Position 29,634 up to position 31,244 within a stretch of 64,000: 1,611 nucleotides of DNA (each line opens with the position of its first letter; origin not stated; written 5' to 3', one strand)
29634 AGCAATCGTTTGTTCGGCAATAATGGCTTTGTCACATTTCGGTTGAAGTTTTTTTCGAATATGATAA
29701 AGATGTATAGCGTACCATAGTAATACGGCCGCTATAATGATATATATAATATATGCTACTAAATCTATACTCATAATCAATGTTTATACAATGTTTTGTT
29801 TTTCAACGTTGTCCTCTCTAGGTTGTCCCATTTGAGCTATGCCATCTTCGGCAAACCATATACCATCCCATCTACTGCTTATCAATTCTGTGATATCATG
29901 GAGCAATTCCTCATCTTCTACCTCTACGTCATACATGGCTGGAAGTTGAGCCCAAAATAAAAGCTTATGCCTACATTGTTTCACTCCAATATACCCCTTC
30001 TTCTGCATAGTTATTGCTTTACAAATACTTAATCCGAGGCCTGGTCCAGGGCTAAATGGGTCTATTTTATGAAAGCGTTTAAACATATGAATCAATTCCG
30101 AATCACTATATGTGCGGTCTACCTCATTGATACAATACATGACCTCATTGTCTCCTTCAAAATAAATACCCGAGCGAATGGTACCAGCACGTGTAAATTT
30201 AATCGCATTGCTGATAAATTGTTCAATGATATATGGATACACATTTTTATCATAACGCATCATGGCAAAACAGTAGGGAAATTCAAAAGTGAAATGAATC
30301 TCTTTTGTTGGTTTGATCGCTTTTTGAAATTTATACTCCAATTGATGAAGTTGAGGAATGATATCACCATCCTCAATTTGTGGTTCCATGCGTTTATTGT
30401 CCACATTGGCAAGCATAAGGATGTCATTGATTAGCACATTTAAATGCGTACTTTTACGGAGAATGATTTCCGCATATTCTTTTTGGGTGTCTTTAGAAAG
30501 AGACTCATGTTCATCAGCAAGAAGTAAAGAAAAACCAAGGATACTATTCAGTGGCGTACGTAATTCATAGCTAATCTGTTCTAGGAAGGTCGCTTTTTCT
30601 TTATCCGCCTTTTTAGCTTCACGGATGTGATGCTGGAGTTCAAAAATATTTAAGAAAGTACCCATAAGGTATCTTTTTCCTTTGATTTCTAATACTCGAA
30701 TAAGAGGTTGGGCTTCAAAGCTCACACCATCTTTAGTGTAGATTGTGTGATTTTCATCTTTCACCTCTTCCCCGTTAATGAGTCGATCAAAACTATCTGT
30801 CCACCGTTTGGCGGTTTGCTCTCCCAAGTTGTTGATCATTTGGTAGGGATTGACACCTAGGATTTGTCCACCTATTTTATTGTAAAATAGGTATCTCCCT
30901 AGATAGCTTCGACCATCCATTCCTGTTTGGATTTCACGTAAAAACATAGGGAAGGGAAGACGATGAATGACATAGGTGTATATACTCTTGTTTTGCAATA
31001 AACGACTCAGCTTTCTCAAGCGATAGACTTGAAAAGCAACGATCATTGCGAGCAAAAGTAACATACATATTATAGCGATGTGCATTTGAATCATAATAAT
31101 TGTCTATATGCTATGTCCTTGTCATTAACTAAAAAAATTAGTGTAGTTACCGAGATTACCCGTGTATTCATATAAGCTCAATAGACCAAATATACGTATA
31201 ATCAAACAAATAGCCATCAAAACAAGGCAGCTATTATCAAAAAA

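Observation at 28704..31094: Two co-transcribed histidine-kinase paralogues that both lack the phospho-acceptor histidine (His to Tyr, His to Asn), with no response regulator nearby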

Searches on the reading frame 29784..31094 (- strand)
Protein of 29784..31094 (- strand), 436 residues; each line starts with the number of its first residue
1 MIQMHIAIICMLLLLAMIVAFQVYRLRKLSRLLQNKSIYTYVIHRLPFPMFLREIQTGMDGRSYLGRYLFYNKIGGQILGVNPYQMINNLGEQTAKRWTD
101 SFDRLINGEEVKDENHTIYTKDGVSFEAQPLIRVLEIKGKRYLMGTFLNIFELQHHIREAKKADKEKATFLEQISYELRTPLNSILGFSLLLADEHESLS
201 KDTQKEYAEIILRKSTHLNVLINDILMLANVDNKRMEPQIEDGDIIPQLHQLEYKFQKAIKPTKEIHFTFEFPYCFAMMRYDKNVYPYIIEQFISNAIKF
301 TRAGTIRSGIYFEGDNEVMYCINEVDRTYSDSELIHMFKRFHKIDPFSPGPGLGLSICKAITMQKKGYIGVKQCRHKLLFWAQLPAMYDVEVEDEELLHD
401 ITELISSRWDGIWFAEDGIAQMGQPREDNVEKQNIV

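Call 3: search_protein_families(library=pfam, proteins=[window:29784-31094:-], max_evalue=1)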
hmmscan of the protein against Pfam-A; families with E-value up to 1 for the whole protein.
window:29784-31094:- (436 aa): 2 families
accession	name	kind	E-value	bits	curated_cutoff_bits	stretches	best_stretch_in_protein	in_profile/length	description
PF00512.31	HisKA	-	4.7e-14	52.6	26.9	1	167-233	2-65/66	His Kinase A (phospho-acceptor) domain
PF02518.31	HATPase_c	-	1.5e-05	25.8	26.4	1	289-372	9-94/111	Histidine kinase-, DNA gyrase B-, and HSP90-like ATPase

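Call 4: search_protein_families(library=ncbifam, proteins=[window:29784-31094:-], max_evalue=1)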
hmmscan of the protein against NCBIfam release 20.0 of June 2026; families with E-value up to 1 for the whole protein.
window:29784-31094:- (436 aa): 57 families (the best 25 are shown)
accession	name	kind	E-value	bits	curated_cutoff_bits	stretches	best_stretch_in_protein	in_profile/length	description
NF046044.1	PnpS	equivalog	3.5e-29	102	400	1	113-372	118-376/390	two-component system histidine kinase PnpS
NF033091.0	HK_VanS_ACDEFG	equivalog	2e-26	92.8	400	1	153-385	60-293/293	vancomycin resistance histidine kinase VanS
TIGR02956.1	TMAO_torS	equivalog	2.3e-24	85.6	676.5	1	158-386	455-682/967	TMAO reductase system sensor histidine kinase/response regulator TorS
NF008302.0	PRK11091.1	equivalog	3.2e-24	85.1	838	1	139-374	254-492/779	aerobic respiration two-component sensor histidine kinase ArcB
NF038297.2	hybrid_HK_HrmK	equivalog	2.8e-23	82.4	725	1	152-373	220-443/607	hybrid histidine kinase/response regulator HrmK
NF047874.1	MASE3_PAS_HK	subfamily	5.7e-23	81.6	560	1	75-373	302-611/655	MASE3 domain-containing sensor histidine kinase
TIGR02966.1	phoR_proteo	equivalog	1.4e-22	80.2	334.2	1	101-372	59-320/333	phosphate regulon sensor histidine kinase PhoR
NF033092.0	HK_WalK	equivalog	1.7e-21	76.5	725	1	155-373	360-580/594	cell wall metabolism sensor histidine kinase WalK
TIGR01386.1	cztS_silS_copS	subfamily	2.7e-21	76.1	292.55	1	168-385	242-457/457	heavy metal sensor histidine kinase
NF041947.1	LuxQ_Vibrio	equivalog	1.6e-20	72.7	1200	1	158-373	463-682/843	quorum-sensing autoinducer 2 sensor kinase/phosphatase LuxQ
NF011874.0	PRK15347.1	equivalog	8.8e-19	67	852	1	152-372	383-599/921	two component system sensor kinase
NF033093.1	HK_VicK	exception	1.9e-18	66.3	680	1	152-373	194-421/448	cell wall metabolism sensor histidine kinase VicK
NF047465.1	hybrid_HK_LvrA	exception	9.5e-18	63.6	1200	1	152-406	187-442/819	hybrid histidine kinase/response regulator LvrA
NF045595.1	HK_scytonemin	equivalog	1.6e-17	63.2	865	1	152-372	400-620/637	scytonemin biosynthesis sensor histidine kinase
NF052314.1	T9SS_HK_PorY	subfamily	2.1e-16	60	350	1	154-364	198-398/418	PorY family sensor histidine kinase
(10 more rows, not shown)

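Call 5: search_solved_structures(query=window:29784-31094:-, show_alignments=2, max_evalue=0.00001)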
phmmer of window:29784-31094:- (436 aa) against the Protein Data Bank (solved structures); distinct sequences matched with E-value up to 0.00001: 21.
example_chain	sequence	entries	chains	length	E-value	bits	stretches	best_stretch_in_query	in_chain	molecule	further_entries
6paj_A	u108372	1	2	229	1.5e-18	70.1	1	164-374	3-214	Sensor protein SrrB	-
4i5s_A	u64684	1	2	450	1.2e-16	63.7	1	145-372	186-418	Putative histidine kinase CovS; VicK-like protein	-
4jas_A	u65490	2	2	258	1e-15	60.7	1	156-372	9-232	Histidine kinase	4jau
4u7n_A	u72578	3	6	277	1.2e-15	60.5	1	155-395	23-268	Histidine protein kinase sensor protein | Histidine kinase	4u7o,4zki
5c93_A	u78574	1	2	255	1.7e-15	59.9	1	155-395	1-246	Histidine kinase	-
5uht_A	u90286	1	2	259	3.4e-15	59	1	156-372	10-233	Sensor histidine kinase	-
2c2a_A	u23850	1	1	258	3.5e-15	58.9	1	156-372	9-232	SENSOR HISTIDINE KINASE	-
3dge_A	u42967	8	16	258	3.6e-15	58.9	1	156-372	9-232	Sensor protein | Histidine kinase | Sensor histidine kinase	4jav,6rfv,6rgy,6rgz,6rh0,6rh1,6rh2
7z8n_A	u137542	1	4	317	8.3e-15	57.7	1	151-383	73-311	Histidine kinase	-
6rh7_A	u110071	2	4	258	1.3e-14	57.1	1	156-372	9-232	Sensor histidine kinase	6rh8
6azr_A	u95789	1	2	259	1.7e-14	56.7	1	156-372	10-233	Sensor histidine kinase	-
4q20_A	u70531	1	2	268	7.2e-13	51.3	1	161-372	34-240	Sensor protein DivL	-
6qrj_A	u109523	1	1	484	1.2e-10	44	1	171-385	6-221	Hybrid kinase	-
7p8e_A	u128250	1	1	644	2.8e-09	39.5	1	151-336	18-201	Receiver domain of histidine kinase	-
7zp0_A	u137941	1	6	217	1.3e-08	37.3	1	173-385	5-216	Sensor protein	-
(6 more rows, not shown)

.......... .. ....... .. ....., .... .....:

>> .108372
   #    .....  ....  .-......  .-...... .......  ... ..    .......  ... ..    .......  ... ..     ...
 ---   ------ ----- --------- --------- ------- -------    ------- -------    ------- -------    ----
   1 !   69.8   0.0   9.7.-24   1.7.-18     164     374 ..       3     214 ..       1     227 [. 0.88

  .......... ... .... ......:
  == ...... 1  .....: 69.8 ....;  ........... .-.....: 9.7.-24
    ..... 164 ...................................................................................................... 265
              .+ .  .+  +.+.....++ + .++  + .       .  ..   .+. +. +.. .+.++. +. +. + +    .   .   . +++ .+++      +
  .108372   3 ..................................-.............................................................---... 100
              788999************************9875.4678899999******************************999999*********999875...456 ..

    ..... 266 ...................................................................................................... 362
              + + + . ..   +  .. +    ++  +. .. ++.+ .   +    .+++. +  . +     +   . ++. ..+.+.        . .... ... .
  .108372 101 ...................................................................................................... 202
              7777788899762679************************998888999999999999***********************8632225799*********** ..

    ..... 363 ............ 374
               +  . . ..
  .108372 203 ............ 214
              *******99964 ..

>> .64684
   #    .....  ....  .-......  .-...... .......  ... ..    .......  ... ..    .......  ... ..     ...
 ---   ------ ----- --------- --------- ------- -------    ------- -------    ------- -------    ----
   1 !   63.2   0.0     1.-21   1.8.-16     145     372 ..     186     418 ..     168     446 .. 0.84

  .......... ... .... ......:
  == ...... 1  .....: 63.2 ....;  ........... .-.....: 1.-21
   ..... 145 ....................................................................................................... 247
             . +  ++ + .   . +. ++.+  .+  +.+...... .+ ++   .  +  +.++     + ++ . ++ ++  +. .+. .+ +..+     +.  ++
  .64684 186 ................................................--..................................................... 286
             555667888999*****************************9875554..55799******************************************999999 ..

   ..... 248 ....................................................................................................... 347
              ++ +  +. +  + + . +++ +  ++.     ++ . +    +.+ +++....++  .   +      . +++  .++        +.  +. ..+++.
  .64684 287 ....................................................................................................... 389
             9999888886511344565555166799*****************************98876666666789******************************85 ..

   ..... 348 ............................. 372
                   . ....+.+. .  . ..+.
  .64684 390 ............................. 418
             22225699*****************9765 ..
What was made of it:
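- On DivL-type pseudokinase: DivL 4q20 ranks twelfth among PDB sequence hits (call 5).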

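Call 7: find_homologous_proteins(query=window:29784-31094:-, max_evalue=1e-10)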
Query window:29784-31094:- (436 aa): 3128 proteins with E <= 1e-10 among 8000 candidates; the best 120 are listed.
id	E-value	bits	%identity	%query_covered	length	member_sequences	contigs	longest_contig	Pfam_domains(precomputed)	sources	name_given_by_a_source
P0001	1.9e-288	974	100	98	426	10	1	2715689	PF02518.32,PF00512.32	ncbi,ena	-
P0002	8.3e-238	807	80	99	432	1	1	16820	PF00512.32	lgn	-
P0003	3.4e-237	805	81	98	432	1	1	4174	PF00512.32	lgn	-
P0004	1.1e-229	781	79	98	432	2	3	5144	PF00512.32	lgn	-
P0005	2.8e-31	127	32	50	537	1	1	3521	PF08448.17,PF02518.32,PF00512.32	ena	-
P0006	9.4e-31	125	31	79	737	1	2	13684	PF13426.14,PF08448.17,PF02518.32,PF00512.32,PF00989.32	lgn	-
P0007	1.4e-29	121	35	55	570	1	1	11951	PF00497.26,PF02518.32,PF00512.32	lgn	-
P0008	4.2e-29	120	35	53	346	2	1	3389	PF02518.32,PF00512.32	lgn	-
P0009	5.5e-29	119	35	53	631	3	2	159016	PF02518.32,PF00512.32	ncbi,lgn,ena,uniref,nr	ncbi:HAMP domain-containing sensor histidine kinase [uncultured Bacteroides sp.]|uniref:sensor histi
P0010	7.5e-29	119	34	53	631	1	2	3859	PF02518.32,PF00512.32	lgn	-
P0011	1.1e-28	118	31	64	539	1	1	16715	PF08447.19,PF02518.32,PF00512.32,PF00072.31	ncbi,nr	ncbi:MAG: response regulator [Bacteroides sp.]|nr:response regulator [Bacteroides sp.]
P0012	1.9e-28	118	30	81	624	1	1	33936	PF08447.19,PF13426.14,PF08448.17,PF02518.32,PF00512.32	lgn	-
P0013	2.1e-28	117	36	55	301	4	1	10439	PF02518.32,PF00512.32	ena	-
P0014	2.2e-28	117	34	53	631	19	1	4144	PF02518.32,PF00512.32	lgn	-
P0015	2.5e-28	117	36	55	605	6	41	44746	PF02518.32,PF00512.32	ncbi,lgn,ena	-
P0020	5.0e-28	116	28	87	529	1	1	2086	PF13426.14,PF13188.14,PF08448.17,PF02518.32,PF00512.32,PF00989.32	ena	-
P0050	6.1e-24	103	28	83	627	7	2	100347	PF13426.14,PF08448.17,PF02518.32,PF00512.32,PF00989.32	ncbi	ncbi:MAG: PAS domain-containing sensor histidine kinase [Bacteroidales bacterium]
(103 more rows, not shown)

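Call 11: find_encoding_contigs(protein=P0001, flank=10000, max_places=3)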
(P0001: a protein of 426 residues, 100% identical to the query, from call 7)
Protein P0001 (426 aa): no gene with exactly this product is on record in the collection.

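Call 12: find_encoding_contigs(protein=P0002, flank=10000, max_places=3)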
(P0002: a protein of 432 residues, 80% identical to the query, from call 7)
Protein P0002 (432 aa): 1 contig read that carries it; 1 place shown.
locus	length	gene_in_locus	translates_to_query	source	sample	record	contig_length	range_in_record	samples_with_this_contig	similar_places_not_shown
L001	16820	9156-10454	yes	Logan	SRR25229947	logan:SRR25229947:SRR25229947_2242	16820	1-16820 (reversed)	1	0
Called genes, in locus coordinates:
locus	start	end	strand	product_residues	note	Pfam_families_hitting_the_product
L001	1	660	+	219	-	?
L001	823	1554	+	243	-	PF00881:Nitroreductase, PF14512:TM1586_NiRdase (faint), PF00881:Nitroreductase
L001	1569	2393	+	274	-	PF01488:Shikimate_DH, PF03807:F420_oxidored (weak), PF10728:DUF2520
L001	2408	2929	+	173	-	PF00702:Hydrolase (faint), PF08282:Hydrolase_3 (weak)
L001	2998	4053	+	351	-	PF07745:Glyco_hydro_53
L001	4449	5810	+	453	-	PF16130:DUF4842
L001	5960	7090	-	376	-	PF00578:AhpC-TSA, PF08534:Redoxin, PF00085:Thioredoxin, PF13905:Thioredoxin_8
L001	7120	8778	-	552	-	PF03577:Peptidase_C69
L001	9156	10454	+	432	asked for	PF00512:HisKA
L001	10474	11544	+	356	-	PF00512:HisKA, PF02518:HATPase_c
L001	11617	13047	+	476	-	PF10396:TrmE_N, PF12631:MnmE_helical, PF03193:RsgA_GTPase (faint), PF00071:Ras (weak), PF00350:Dynamin_N (faint), PF01926:MMR_HSR1, PF02421:FeoB_N, PF00009:GTP_EFTU (weak)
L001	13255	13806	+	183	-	PF14512:TM1586_NiRdase (faint), PF00881:Nitroreductase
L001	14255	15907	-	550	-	PF00884:Sulfatase, PF01663:Phosphodiest, PF16347:SGSH_C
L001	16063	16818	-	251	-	?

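Call 13: find_related_loci(query=A1, collection=genome_contigs, flank=6000)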
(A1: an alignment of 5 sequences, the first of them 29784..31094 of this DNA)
Query A1 (436 aa) in genome_contigs; peptide patterns used: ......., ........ (x = any residue, [..] = any of these).
52 stretches matched a pattern; 2 encode a relative of the query (tblastn E <= 1e-3); 2 distinct loci.
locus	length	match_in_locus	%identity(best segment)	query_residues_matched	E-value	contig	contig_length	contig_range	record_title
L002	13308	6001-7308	95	1-436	0e+0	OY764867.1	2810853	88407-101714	MAG: Bacteroidaceae bacterium isolate b9fcebf5-9c00-40a7-8b78-c31007a54c8a genome assembly, chromosome: 1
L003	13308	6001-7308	77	1-436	0e+0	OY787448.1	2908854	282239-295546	MAG: Bacteroidaceae bacterium isolate 2aaebec7-4bc4-47dc-875d-c6aa3f85175a genome assembly, chromosome: 1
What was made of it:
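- Tried and rejected: The only names available are 'MAG: Bacteroidaceae bacterium' for L002 and L003 (call 13).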

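Call 14: find_encoding_contigs(protein=P0003, flank=10000, max_places=3)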
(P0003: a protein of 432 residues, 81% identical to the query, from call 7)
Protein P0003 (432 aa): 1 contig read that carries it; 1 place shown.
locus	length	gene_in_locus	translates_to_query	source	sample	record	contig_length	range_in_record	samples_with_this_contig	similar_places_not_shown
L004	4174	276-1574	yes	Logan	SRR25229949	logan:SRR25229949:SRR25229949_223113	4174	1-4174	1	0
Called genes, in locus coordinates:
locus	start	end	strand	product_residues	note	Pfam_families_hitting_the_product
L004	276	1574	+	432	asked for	PF00512:HisKA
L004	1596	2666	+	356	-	PF00512:HisKA, PF02518:HATPase_c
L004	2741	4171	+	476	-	PF10396:TrmE_N, PF12631:MnmE_helical, PF03193:RsgA_GTPase (faint), PF00009:GTP_EFTU, PF00071:Ras (weak), PF00350:Dynamin_N (faint), PF01926:MMR_HSR1, PF02421:FeoB_N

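Call 15: find_encoding_contigs(protein=P0004, flank=10000, max_places=3)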
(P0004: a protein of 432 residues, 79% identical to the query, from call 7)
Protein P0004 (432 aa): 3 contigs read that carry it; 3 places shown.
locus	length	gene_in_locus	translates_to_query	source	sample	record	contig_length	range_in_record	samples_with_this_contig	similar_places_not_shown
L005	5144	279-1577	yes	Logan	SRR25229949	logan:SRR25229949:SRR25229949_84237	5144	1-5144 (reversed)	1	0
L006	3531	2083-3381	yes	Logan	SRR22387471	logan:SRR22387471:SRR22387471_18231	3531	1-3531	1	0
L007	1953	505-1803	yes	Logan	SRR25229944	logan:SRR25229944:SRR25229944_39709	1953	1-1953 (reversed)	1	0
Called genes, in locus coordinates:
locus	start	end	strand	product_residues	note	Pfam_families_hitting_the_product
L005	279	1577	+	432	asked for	PF00512:HisKA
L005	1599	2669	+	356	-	PF00512:HisKA, PF02518:HATPase_c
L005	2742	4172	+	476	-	PF10396:TrmE_N, PF12631:MnmE_helical, PF03193:RsgA_GTPase (faint), PF00009:GTP_EFTU, PF00071:Ras (weak), PF00350:Dynamin_N (faint), PF01926:MMR_HSR1, PF02421:FeoB_N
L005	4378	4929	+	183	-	PF14512:TM1586_NiRdase (faint), PF00881:Nitroreductase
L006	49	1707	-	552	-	PF03577:Peptidase_C69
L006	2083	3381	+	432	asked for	PF00512:HisKA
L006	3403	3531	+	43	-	?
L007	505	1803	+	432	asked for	PF00512:HisKA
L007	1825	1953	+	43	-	?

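Call 46: search_protein_representatives(alignment_id=A1)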
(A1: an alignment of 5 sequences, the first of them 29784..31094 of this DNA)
Query: 5 sequences, 432 profile positions. Proteins with E-value up to 0.001 (for the whole library): 490507; up to 1e-10: 125618; up to 1e-30: 186. The best 150 are listed.
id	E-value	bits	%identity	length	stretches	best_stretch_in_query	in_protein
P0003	2.5e-284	958.9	-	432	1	1-432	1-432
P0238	1.7e-50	188.3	-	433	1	12-419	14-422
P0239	1.8e-49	185.0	-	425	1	9-417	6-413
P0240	2.8e-46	174.5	-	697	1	4-416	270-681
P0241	8.5e-46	172.9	-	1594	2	153-387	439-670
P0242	3.2e-45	171.0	-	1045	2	152-360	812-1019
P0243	1.4e-44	168.9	-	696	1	9-428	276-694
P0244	3.3e-44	167.6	-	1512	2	140-377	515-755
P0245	4.4e-43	163.9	-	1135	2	155-360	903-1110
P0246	4.8e-43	163.8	-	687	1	10-416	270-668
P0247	6.0e-43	163.5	-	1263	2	86-371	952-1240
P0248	1.5e-42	162.2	-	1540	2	143-359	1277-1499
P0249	2.7e-42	161.4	-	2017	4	154-372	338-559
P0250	2.8e-42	161.3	-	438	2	138-385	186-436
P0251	5.0e-42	160.5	-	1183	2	158-362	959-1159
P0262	2.3e-36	141.8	-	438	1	139-418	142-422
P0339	4.0e-32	127.8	-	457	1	4-419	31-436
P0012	1.4e-31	126.0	-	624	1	133-386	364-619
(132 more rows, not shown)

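Call 47: predict_structure(alignment_id=A3)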
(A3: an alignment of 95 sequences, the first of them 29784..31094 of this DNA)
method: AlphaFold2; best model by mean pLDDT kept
length: 436 residues; sequences in the alignment: 95
mean_pLDDT: 79.6   pTM: 0.66
mean pLDDT of the five models: 79.6, 79.6, 77.9, 77.5, 76.1
residues with pLDDT >= 90: 257; 70-90: 52; 50-70: 39; < 50: 88
segments of 3 or more residues with pLDDT < 50: 37-70, 76-88, 113-137, 140-144, 429-436
pLDDT, mean of each block of 10 residues (from residue 1): 94 97 90 61 43 46 43 49 48 59 62 43 35 47 55 84 89 92 97 96 97 94 93 91 94 93 84 94 93 94 94 93 94 94 85 94 95 95 94 96 93 92 69 41
secondary structure, 60 per line:
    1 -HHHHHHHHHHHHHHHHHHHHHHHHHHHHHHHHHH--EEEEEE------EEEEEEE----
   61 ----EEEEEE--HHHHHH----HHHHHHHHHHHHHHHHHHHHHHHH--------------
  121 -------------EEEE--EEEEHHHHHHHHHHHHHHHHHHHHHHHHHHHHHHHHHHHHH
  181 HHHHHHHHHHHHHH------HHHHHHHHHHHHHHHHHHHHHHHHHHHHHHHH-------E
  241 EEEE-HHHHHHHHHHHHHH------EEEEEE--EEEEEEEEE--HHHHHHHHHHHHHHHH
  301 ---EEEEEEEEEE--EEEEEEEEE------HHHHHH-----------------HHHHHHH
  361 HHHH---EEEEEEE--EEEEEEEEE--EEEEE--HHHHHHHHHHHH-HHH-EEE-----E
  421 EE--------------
elements in order: H2-35 E38-43 E50-56 E65-70 H73-78 H83-106 E134-137 E140-143 H144-194 H201-232 E240-244 H246-259 E266-271 E274-282 H285-300 E304-313 E316-324 H331-336 H354-364 E368-374 E377-385 E388-392 H395-406 E412-414 E420-422
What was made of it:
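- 30990..31091 (-): HK1 N-terminal transmembrane helix (residues 2-35). Only about one residue lies outside, so there is no periplasmic sensor. AF2 helix 2-35, pLDDT 90-97 (call 47)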

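Call 49: find_encoding_contigs(protein=P0238, flank=8000, max_places=4)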
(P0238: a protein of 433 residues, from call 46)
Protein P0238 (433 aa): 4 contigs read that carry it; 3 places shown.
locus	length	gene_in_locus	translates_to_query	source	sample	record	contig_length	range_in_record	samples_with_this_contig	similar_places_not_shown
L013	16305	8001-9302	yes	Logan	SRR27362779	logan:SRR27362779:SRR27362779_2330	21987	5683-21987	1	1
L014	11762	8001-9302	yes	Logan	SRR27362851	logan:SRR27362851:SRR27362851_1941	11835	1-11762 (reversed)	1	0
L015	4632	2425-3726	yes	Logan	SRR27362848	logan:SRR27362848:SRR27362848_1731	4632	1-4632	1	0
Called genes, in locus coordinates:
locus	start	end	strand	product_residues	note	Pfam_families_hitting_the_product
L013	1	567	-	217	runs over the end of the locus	PF01810:LysE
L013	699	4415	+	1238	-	PF18076:FGAR-AT_N, PF18072:FGAR-AT_linker, PF02769:AIRS_C, PF22689:FGAR-AT_PurM_N-like, PF02769:AIRS_C, PF13507:GATase_5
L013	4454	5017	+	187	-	PF02417:Chromate_transp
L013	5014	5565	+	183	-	PF02417:Chromate_transp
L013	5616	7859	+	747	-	PF05970:PIF1, PF13245:AAA_19, PF13604:AAA_30, PF01443:Viral_helicase1 (faint), PF00570:HRDC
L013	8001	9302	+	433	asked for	PF00512:HisKA, PF02518:HATPase_c (weak)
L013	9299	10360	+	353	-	PF02518:HATPase_c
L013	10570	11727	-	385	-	PF03977:OAD_beta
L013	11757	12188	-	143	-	PF25984:BSH_YknX (faint), PF26077:BSH_Fcp1 (faint), PF00364:Biotin_lipoyl, PF25973:BSH_CzcB (faint)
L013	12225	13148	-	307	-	PF00932:LTD, PF04277:OAD_gamma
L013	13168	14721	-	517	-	PF01039:Carboxyl_trans, PF03255:ACCA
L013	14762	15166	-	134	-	PF00903:Glyoxalase, PF13669:Glyoxalase_4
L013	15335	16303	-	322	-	?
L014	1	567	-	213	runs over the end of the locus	?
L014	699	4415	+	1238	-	PF18076:FGAR-AT_N, PF18072:FGAR-AT_linker, PF02769:AIRS_C, PF22689:FGAR-AT_PurM_N-like, PF02769:AIRS_C, PF13507:GATase_5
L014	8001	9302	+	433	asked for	PF00512:HisKA, PF02518:HATPase_c (weak)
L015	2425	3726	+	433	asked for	PF00512:HisKA, PF02518:HATPase_c (weak)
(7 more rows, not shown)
